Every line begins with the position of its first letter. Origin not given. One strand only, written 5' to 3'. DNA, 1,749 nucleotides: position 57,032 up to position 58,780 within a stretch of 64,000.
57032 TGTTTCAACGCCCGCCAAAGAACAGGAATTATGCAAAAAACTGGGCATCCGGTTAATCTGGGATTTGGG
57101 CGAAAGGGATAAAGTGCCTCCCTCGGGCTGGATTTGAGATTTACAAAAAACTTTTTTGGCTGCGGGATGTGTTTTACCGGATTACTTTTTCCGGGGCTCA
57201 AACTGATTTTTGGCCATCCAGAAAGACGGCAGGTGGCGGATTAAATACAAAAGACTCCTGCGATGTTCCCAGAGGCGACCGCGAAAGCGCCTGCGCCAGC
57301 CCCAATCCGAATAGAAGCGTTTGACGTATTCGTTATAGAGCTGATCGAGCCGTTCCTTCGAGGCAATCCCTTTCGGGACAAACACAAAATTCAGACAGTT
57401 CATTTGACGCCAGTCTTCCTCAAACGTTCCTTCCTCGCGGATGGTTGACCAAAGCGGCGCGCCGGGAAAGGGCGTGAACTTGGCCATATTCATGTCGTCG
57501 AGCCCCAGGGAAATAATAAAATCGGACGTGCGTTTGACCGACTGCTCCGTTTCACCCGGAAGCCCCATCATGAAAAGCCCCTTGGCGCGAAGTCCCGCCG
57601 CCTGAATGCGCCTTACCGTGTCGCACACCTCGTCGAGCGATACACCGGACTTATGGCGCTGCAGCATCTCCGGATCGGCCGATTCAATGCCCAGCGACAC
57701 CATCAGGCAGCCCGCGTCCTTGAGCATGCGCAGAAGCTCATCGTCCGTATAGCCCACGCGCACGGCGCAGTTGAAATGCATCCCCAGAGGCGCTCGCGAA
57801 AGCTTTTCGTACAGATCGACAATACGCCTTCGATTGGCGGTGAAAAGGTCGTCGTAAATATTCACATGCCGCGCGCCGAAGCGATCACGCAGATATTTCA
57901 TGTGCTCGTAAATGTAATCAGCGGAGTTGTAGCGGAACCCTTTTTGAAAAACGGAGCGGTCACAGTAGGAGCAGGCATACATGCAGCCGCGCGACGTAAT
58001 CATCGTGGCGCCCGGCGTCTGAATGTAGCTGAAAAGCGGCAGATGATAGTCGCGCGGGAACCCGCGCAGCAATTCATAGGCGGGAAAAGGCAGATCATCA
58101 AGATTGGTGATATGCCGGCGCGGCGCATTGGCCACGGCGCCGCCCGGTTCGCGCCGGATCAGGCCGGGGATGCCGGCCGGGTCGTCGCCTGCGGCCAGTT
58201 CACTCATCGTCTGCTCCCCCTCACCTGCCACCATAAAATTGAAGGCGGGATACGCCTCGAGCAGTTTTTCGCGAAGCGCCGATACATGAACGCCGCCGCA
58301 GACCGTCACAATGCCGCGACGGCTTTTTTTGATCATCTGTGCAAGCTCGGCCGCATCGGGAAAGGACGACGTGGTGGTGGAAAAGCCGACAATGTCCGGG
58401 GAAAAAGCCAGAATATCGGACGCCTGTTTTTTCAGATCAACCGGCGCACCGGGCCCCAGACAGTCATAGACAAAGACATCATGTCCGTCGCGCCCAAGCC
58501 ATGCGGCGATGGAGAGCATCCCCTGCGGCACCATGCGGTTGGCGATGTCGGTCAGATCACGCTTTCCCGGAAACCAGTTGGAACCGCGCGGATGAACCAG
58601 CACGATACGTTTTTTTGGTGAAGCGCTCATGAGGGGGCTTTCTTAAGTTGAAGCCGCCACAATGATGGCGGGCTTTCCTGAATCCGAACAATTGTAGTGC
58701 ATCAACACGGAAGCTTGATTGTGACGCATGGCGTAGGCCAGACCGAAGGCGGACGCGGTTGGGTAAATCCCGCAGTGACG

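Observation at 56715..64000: Type-II FAS/PKS-like lipid cluster combining KS, a Cys-less KS partner and ACP with a B12-radical SAM enzyme, an orphan ABC-2 permease, a secreted START protein and an acyl-adenylating enzyme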

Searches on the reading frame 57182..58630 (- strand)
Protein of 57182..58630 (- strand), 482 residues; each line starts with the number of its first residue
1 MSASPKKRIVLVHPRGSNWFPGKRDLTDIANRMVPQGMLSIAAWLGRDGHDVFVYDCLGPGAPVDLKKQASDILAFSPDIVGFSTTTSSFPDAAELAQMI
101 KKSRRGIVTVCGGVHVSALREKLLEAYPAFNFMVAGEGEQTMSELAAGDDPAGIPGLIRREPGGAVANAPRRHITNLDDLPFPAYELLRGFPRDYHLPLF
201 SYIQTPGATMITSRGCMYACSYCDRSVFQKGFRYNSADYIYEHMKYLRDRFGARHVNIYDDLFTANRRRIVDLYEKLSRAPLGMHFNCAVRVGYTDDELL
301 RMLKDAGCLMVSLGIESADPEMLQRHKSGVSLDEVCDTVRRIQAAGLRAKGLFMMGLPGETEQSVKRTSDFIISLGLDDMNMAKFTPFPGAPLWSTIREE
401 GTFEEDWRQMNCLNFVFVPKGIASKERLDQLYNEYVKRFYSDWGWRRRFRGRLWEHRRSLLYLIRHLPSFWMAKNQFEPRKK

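Call 3: search_protein_families(library=pfam, proteins=[window:57182-58630:-], max_evalue=0.01)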
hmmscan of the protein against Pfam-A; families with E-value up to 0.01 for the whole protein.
window:57182-58630:- (482 aa): 2 families
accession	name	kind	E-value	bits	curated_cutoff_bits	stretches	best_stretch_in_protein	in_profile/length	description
PF04055.27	Radical_SAM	-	2e-27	96.8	29.5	1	210-372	1-166/166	Radical SAM superfamily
PF02310.24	B12-binding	-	2.5e-20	73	32.1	1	28-145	7-120/121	B12 binding domain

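Call 5: find_encoding_contigs(protein=window:57182-58630:-, flank=10000, max_places=6)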
Protein window:57182-58630:- (482 aa): no gene with exactly this product is on record in the collection.

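Call 6: search_protein_families(library=ncbifam, proteins=[window:57182-58630:-], max_evalue=0.01)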
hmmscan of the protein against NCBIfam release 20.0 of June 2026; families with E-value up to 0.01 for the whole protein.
window:57182-58630:- (482 aa): 33 families (the best 25 are shown)
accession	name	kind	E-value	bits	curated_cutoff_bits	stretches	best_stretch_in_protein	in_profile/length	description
TIGR03471.1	HpnJ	equivalog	9.3e-50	169.9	577.6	1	73-410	62-400/472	hopanoid biosynthesis associated radical SAM protein HpnJ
NF050148.1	rSAM_ApyD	equivalog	3.9e-47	161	750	1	36-373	26-364/645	RiPP biosynthesis radical SAM protein ApyD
NF038361.1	rSAM_Sden_1168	equivalog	2.4e-39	135.3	575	1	33-403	82-479/560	Sden_1168 family B12-binding radical SAM P-methyltransferase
TIGR02026.1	BchE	equivalog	2.1e-38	132.5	481.35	1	27-461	14-449/497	magnesium-protoporphyrin IX monomethyl ester anaerobic oxidative cyclase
NF033070.1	rSAM_AprD4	equivalog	2.8e-32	112.2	500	1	151-417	145-410/456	AprD4 family radical SAM diol-dehydratase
TIGR04072.2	rSAM_ladder_B12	equivalog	1.2e-30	106.6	360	2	209-376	182-350/443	lipid biosynthesis B12-binding/radical SAM protein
TIGR03975.1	rSAM_ocin_1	subfamily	1.7e-30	106.1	281.85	1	67-369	118-424/606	RiPP maturation radical SAM C-methyltransferase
TIGR04479.1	bcpD_PhpK_rSAM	subfamily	1.1e-29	103.2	600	1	77-374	110-408/504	PhpK family radical SAM P-methyltransferase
TIGR04014.1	B12_SAM_MJ_0865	equivalog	6.1e-29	101.1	360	1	88-398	50-359/434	methyl-coenzyme M reductase glutamine C-methyltransferase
TIGR04013.1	B12_SAM_MJ_1487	hypoth_equivalog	2.2e-28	99.2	251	1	68-396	33-356/382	TIGR04013 family B12-binding domain/radical SAM domain-containing protein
TIGR04385.1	B12_rSAM_cofa1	equivalog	2.2e-27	96.3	450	1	31-373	16-362/438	B12 lower ligand biosynthesis radical SAM protein BzaD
TIGR04367.1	HpnR_B12_rSAM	equivalog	2.4e-26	92.3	650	1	26-437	13-407/490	hopanoid C-3 methylase HpnR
TIGR04295.1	B12_rSAM_oligo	hypoth_equivalog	1.8e-20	73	400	1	65-394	53-381/422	TIGR04295 family B12-binding domain-containing radical SAM protein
TIGR04190.1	B12_SAM_Ta0216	equivalog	6.5e-20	71.2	500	1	93-375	96-394/554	TIGR04190 family B12-binding domain/radical SAM domain protein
NF033712.0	B12_rSAM_KedN5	subfamily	1.3e-16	60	700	1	73-223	57-211/624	KedN5 family methylcobalamin-dependent radical SAM C-methyltransferase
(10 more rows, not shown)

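Call 8: find_homologous_proteins(query=window:57182-58630:-, max_evalue=1e-10)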
Query window:57182-58630:- (482 aa): 4940 proteins with E <= 1e-10 among 8000 candidates; the best 120 are listed.
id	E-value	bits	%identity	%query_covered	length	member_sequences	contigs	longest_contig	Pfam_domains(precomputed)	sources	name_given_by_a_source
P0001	0.0e+0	1134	100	100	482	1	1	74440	PF04055.28,PF02310.25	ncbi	-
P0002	4.2e-282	954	84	98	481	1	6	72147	PF04055.28,PF02310.25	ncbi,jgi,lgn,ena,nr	ncbi:MAG TPA: radical SAM protein [Smithellaceae bacterium]|nr:radical SAM protein [Smithellaceae ba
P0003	9.1e-282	953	86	98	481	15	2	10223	PF04055.28,PF02310.25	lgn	-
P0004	2.6e-281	951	84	99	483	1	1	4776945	PF04055.28,PF02310.25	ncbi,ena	-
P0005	6.9e-281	950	84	99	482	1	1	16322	PF04055.28,PF02310.25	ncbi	-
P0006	4.1e-280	947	83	99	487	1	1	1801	PF04055.28,PF02310.25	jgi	jgi:radical SAM superfamily enzyme YgiQ (UPF0313 family)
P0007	2.1e-279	945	85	99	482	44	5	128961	PF04055.28,PF02310.25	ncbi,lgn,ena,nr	ncbi:MAG: cobalamin-dependent protein [Syntrophaceae bacterium]|nr:cobalamin-dependent protein [Synt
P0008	1.0e-278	943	84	100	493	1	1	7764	PF04055.28,PF02310.25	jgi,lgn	-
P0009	2.4e-278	942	83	100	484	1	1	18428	PF04055.28,PF02310.25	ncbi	-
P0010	2.5e-278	942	84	98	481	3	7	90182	PF04055.28,PF02310.25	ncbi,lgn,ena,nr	ncbi:MAG: radical SAM protein [Smithella sp.]|nr:radical SAM protein [Smithella sp.]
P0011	5.0e-278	941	84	98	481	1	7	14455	PF04055.28,PF02310.25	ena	-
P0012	8.5e-278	940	84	98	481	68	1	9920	PF04055.28,PF02310.25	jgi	jgi:anaerobic magnesium-protoporphyrin IX monomethyl ester cyclase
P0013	9.2e-278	940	82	100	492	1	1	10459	PF04055.28,PF02310.25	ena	-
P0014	4.3e-277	937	83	100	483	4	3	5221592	PF04055.28,PF02310.25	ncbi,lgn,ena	-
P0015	7.8e-276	933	82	100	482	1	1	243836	PF04055.28,PF02310.25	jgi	-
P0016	8.8e-276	933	83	99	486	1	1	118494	PF04055.28,PF02310.25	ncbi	ncbi:MAG: B12-binding domain-containing radical SAM protein [Deltaproteobacteria bacterium]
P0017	1.4e-275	932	84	98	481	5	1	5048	PF04055.28,PF02310.25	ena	-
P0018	2.4e-275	932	81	100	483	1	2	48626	PF04055.28,PF02310.25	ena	-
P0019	2.9e-275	931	82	99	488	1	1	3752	PF04055.28,PF02310.25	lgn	-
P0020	3.9e-275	931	82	99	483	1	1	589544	PF04055.28,PF02310.25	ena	-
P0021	9.5e-275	930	83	98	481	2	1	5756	PF04055.28,PF02310.25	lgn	-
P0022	2.7e-274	928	82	99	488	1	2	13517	PF04055.28,PF02310.25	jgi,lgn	jgi:radical SAM superfamily enzyme YgiQ (UPF0313 family)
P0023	7.0e-274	927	82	99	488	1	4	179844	PF04055.28,PF02310.25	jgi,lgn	jgi:radical SAM superfamily enzyme YgiQ (UPF0313 family)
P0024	1.3e-273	926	83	99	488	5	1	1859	PF04055.28,PF02310.25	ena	-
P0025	1.3e-273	926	82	99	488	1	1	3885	PF04055.28,PF02310.25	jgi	jgi:radical SAM superfamily enzyme YgiQ (UPF0313 family)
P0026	2.6e-273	925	80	100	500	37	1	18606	PF04055.28,PF02310.25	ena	-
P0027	3.0e-273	925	81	100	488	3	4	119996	PF04055.28,PF02310.25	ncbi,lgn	-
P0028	3.9e-273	924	81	99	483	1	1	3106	PF04055.28,PF02310.25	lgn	-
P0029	6.9e-273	924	81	100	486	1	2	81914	PF04055.28,PF02310.25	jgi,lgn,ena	-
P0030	1.5e-272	922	82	98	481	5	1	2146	PF04055.28,PF02310.25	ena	-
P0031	2.7e-272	922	82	99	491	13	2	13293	PF04055.28,PF02310.25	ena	-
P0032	3.5e-272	921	81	100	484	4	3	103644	PF04055.28,PF02310.25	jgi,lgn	jgi:radical SAM superfamily enzyme YgiQ (UPF0313 family)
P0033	8.0e-272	920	82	98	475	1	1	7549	PF04055.28,PF02310.25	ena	-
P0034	1.5e-271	919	82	98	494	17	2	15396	PF04055.28,PF02310.25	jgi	jgi:radical SAM superfamily enzyme YgiQ (UPF0313 family)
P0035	1.9e-271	919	82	99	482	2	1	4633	PF04055.28,PF02310.25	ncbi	-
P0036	2.7e-271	918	82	99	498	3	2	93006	PF04055.28,PF02310.25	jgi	-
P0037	2.3e-270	915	81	99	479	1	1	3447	PF04055.28,PF02310.25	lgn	-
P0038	3.8e-270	915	80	100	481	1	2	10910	PF04055.28,PF02310.25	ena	-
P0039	8.1e-270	913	79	100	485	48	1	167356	PF04055.28,PF02310.25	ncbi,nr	ncbi:MAG: radical SAM protein [Smithellaceae bacterium]|nr:radical SAM protein [Smithellaceae bacter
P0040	1.2e-269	913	81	99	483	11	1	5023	PF04055.28,PF02310.25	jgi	-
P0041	1.4e-269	913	81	100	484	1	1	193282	PF04055.28,PF02310.25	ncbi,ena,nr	ncbi:MAG: B12-binding domain-containing radical SAM protein [Deltaproteobacteria bacterium HGW-Delta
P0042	2.3e-268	909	81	99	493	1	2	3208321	PF04055.28,PF02310.25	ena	-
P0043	2.6e-268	909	80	99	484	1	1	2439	PF04055.28,PF02310.25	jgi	jgi:anaerobic magnesium-protoporphyrin IX monomethyl ester cyclase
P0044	4.0e-268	908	80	100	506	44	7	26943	PF04055.28,PF02310.25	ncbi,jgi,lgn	-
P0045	5.0e-268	908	80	100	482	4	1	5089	PF04055.28,PF02310.25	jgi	jgi:anaerobic magnesium-protoporphyrin IX monomethyl ester cyclase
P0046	6.8e-268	907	80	100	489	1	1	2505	PF04055.28,PF02310.25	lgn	-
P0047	7.7e-268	907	80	100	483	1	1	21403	PF04055.28,PF02310.25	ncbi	ncbi:MAG: radical SAM protein [Smithellaceae bacterium]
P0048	8.6e-268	907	82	98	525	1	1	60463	PF04055.28,PF02310.25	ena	-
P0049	9.6e-268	907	79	100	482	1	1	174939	PF04055.28,PF02310.25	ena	-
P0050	9.8e-267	903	79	100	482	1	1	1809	PF04055.28,PF02310.25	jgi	jgi:anaerobic magnesium-protoporphyrin IX monomethyl ester cyclase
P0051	1.1e-266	903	81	98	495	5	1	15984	PF04055.28,PF02310.25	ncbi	-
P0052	1.1e-266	903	78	100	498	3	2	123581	PF04055.28,PF02310.25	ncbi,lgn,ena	-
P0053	4.5e-266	901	79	100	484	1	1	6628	PF04055.28,PF02310.25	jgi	-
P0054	9.4e-266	900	79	100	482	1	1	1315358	PF04055.28,PF02310.25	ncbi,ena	-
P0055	1.2e-265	900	79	100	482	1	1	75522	PF04055.28,PF02310.25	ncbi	-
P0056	1.6e-265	899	79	99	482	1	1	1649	PF04055.28,PF02310.25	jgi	-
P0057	1.6e-265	899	78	100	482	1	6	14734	PF04055.28,PF02310.25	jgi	jgi:anaerobic magnesium-protoporphyrin IX monomethyl ester cyclase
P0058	1.8e-265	899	81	100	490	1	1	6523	PF04055.28,PF02310.25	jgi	-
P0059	2.2e-265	899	79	100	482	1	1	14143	PF04055.28,PF02310.25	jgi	jgi:anaerobic magnesium-protoporphyrin IX monomethyl ester cyclase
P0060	3.0e-265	898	80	99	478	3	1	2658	PF04055.28,PF02310.25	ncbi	-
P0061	1.4e-264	896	79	100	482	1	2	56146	PF04055.28,PF02310.25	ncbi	-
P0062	2.0e-264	896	80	99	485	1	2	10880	PF04055.28,PF02310.25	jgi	jgi:radical SAM superfamily enzyme YgiQ (UPF0313 family)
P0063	2.4e-264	895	80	99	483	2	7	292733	PF04055.28,PF02310.25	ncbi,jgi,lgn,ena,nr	ncbi:MAG TPA: radical SAM protein [Smithellaceae bacterium]|nr:radical SAM protein [Smithellaceae ba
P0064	2.7e-264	895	79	98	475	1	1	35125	PF04055.28,PF02310.25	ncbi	-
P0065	3.4e-264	895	80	99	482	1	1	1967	PF04055.28,PF02310.25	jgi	jgi:anaerobic magnesium-protoporphyrin IX monomethyl ester cyclase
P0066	3.7e-264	895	79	100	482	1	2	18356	PF04055.28,PF02310.25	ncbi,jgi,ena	ncbi:MAG: radical SAM protein [Smithella sp.]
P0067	5.2e-264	894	78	100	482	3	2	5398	PF04055.28,PF02310.25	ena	-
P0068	6.4e-264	894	79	99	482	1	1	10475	PF04055.28,PF02310.25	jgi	-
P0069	1.1e-263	893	79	99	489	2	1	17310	PF04055.28,PF02310.25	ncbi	ncbi:MAG: radical SAM protein [Smithella sp.]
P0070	1.6e-263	893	79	99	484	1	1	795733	PF04055.28,PF02310.25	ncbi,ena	-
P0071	3.5e-263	892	79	100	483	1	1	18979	PF04055.28,PF02310.25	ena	-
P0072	5.2e-263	891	79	100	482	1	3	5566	PF04055.28,PF02310.25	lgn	-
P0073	5.4e-263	891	79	99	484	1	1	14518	PF04055.28,PF02310.25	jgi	jgi:radical SAM superfamily enzyme YgiQ (UPF0313 family)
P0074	5.4e-263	891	79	100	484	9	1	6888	PF04055.28,PF02310.25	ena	-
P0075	7.1e-263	891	79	100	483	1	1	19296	PF04055.28,PF02310.25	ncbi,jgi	ncbi:MAG: radical SAM protein [Smithella sp.]|jgi:radical SAM superfamily enzyme YgiQ (UPF0313 famil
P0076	8.8e-263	890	79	100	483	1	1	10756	PF04055.28,PF02310.25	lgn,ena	-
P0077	1.1e-262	890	79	99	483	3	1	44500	PF04055.28,PF02310.25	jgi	-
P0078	1.2e-262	890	79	100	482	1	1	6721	PF04055.28,PF02310.25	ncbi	-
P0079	1.3e-262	890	79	99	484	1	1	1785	PF04055.28,PF02310.25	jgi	-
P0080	1.3e-262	890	79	99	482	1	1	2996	PF04055.28,PF02310.25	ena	-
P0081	1.6e-262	889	78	100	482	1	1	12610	PF04055.28,PF02310.25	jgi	jgi:anaerobic magnesium-protoporphyrin IX monomethyl ester cyclase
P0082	2.0e-262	889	79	100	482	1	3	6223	PF04055.28,PF02310.25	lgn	-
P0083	2.5e-262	889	78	100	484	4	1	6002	PF04055.28,PF02310.25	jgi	-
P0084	3.4e-262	888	78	100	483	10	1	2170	PF04055.28,PF02310.25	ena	-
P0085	5.7e-262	888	79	99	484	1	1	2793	PF04055.28,PF02310.25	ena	-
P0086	5.9e-262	888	79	99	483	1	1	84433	PF04055.28,PF02310.25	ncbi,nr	ncbi:MAG: radical SAM protein [Deltaproteobacteria bacterium]|nr:radical SAM protein [Deltaproteobac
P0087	7.2e-262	887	78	100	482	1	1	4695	PF04055.28,PF02310.25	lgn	-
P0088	7.9e-262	887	78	99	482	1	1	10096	PF04055.28,PF02310.25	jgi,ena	-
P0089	9.0e-262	887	79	100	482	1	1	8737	PF04055.28,PF02310.25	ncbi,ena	-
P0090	1.5e-261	886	79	99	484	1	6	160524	PF04055.28,PF02310.25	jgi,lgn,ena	jgi:radical SAM superfamily enzyme YgiQ (UPF0313 family)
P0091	1.5e-261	886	77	100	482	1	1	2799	PF04055.28,PF02310.25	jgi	jgi:anaerobic magnesium-protoporphyrin IX monomethyl ester cyclase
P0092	2.8e-261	885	78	99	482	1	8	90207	PF04055.28,PF02310.25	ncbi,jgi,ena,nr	ncbi:MAG TPA: radical SAM protein [Smithella sp.]|nr:radical SAM protein [Smithella sp.]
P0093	3.5e-261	885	78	100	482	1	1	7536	PF04055.28,PF02310.25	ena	-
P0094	3.9e-261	885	78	99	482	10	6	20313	PF04055.28,PF02310.25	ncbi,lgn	-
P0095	4.8e-261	885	79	99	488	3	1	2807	PF04055.28,PF02310.25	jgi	jgi:anaerobic magnesium-protoporphyrin IX monomethyl ester cyclase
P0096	5.1e-261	884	77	100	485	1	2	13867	PF04055.28,PF02310.25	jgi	-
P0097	5.6e-261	884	79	99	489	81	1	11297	PF04055.28,PF02310.25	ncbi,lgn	-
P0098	5.9e-261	884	78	99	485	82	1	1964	PF04055.28,PF02310.25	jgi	jgi:radical SAM superfamily enzyme YgiQ (UPF0313 family)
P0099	6.6e-261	884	78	99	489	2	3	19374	PF04055.28,PF02310.25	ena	-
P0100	7.3e-261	884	78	100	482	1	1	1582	PF04055.28,PF02310.25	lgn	-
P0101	7.8e-261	884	78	100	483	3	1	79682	PF04055.28,PF02310.25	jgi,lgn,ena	-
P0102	8.6e-261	884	78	100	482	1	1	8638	PF04055.28,PF02310.25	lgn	-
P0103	9.5e-261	884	78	100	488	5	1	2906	PF04055.28,PF02310.25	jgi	jgi:radical SAM superfamily enzyme YgiQ (UPF0313 family)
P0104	1.0e-260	883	79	99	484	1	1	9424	PF04055.28,PF02310.25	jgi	jgi:radical SAM superfamily enzyme YgiQ (UPF0313 family)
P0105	1.6e-260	883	78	100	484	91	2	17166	PF04055.28,PF02310.25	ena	-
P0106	3.0e-260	882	78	99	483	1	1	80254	PF04055.28,PF02310.25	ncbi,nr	ncbi:MAG: radical SAM protein [Syntrophaceae bacterium]|nr:radical SAM protein [Syntrophaceae bacter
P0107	3.5e-260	882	78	100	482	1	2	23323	PF04055.28,PF02310.25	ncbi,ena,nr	ncbi:MAG: B12-binding domain-containing radical SAM protein [Deltaproteobacteria bacterium HGW-Delta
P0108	5.7e-260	881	79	100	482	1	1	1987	PF04055.28,PF02310.25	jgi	jgi:radical SAM superfamily enzyme YgiQ (UPF0313 family)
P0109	7.8e-260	881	78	99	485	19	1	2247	PF04055.28,PF02310.25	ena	-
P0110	8.5e-260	880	78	100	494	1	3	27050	PF04055.28,PF02310.25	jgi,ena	jgi:radical SAM superfamily enzyme YgiQ (UPF0313 family)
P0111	1.0e-259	880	77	99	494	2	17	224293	PF04055.28,PF02310.25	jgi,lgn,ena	jgi:radical SAM superfamily enzyme YgiQ (UPF0313 family)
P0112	1.1e-259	880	78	100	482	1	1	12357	PF04055.28,PF02310.25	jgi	jgi:anaerobic magnesium-protoporphyrin IX monomethyl ester cyclase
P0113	1.3e-259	880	78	100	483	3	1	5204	PF04055.28,PF02310.25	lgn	-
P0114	1.5e-259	880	78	99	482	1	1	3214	PF04055.28,PF02310.25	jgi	jgi:anaerobic magnesium-protoporphyrin IX monomethyl ester cyclase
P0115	1.9e-259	879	78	99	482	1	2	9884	PF04055.28,PF02310.25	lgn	-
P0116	2.3e-259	879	78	100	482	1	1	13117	PF04055.28,PF02310.25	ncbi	-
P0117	2.5e-259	879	78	100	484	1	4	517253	PF04055.28,PF02310.25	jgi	jgi:radical SAM superfamily enzyme YgiQ (UPF0313 family)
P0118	3.1e-259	879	78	100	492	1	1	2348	PF04055.28,PF02310.25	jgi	-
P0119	3.2e-259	878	78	99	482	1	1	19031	PF04055.28,PF02310.25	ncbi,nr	ncbi:MAG: radical SAM protein [Syntrophaceae bacterium]|nr:radical SAM protein [Syntrophaceae bacter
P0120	3.9e-259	878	78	100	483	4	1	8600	PF04055.28,PF02310.25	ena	-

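Call 9: find_encoding_contigs(protein=P0004, flank=10000, max_places=2)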
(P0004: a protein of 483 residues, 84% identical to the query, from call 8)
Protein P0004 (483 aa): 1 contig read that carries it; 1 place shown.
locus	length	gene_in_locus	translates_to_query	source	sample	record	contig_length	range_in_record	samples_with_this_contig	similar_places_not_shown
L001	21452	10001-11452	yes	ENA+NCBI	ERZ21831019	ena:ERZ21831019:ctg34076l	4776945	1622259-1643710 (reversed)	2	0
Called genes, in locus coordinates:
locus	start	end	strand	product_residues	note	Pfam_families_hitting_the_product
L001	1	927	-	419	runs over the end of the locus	-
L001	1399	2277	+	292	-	PF03279:Lip_A_acyltrans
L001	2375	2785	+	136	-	-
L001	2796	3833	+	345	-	PF14399:BtrH_N, PF16169:DUF4872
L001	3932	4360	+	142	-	-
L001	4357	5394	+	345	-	PF14399:BtrH_N, PF16169:DUF4872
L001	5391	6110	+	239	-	PF00005:ABC_tran, PF13304:AAA_21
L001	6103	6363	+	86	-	-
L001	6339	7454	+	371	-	PF12679:ABC2_membrane_2, PF12698:ABC2_membrane_3, PF01061:ABC2_membrane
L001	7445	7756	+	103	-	-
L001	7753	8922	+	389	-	PF00109:ketoacyl-synt, PF02801:Ketoacyl-synt_C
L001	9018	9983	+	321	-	-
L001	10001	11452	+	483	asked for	PF02310:B12-binding, PF04055:Radical_SAM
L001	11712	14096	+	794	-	PF00989:PAS, PF08448:PAS_4, PF13426:PAS_9, PF14598:PAS_11, PF08447:PAS_3, PF00989:PAS, PF00989:PAS, PF13188:PAS_8, +7 more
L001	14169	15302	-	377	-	-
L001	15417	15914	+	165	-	PF00027:cNMP_binding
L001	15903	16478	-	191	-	PF00857:Isochorismatase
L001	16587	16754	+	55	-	-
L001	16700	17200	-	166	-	PF07603:Lcl_C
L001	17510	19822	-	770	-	PF09984:sCache_4 (faint), PF00672:HAMP, PF00989:PAS, PF00512:HisKA (weak), PF02518:HATPase_c, PF00072:Response_reg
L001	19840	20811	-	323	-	PF04392:ABC_sub_bind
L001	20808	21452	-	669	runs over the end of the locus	PF07715:Plug, PF00593:TonB_dep_Rec_b-barrel, PF14905:OMP_b-brl_3 (weak)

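Call 10: find_encoding_contigs(protein=P0001, flank=10000, max_places=2)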
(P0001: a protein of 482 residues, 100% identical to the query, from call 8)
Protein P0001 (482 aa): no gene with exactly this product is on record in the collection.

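Call 18: search_protein_representatives(protein=window:57182-58630:-)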
Query: 482 residues. Proteins with E-value up to 0.001 (for the whole library): 56525; up to 1e-10: 34448; up to 1e-30: 7458. The best 150 are listed.
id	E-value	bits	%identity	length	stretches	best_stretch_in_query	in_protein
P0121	4.6e-173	592.7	54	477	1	8-478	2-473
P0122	1.0e-163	561.8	53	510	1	8-482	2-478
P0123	3.0e-142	491.0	50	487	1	6-455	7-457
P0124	1.6e-126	439.2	44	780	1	6-472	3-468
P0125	7.7e-119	413.8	45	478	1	9-470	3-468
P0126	7.8e-109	380.8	51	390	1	134-471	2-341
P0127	6.4e-96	338.2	49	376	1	152-437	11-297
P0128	1.8e-94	333.5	38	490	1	7-467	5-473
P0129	6.8e-94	331.5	46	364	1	143-472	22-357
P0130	1.3e-89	317.4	66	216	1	272-479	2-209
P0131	6.6e-89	315.1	36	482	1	7-441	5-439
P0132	9.9e-87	307.9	54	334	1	43-304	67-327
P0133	1.7e-84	300.5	39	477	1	26-443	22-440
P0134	2.8e-84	299.8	31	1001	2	32-401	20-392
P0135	3.6e-84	299.5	40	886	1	37-441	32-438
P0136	5.6e-84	298.8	37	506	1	5-453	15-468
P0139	5.5e-81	289.0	35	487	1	1-440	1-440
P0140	7.1e-81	288.6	39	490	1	8-440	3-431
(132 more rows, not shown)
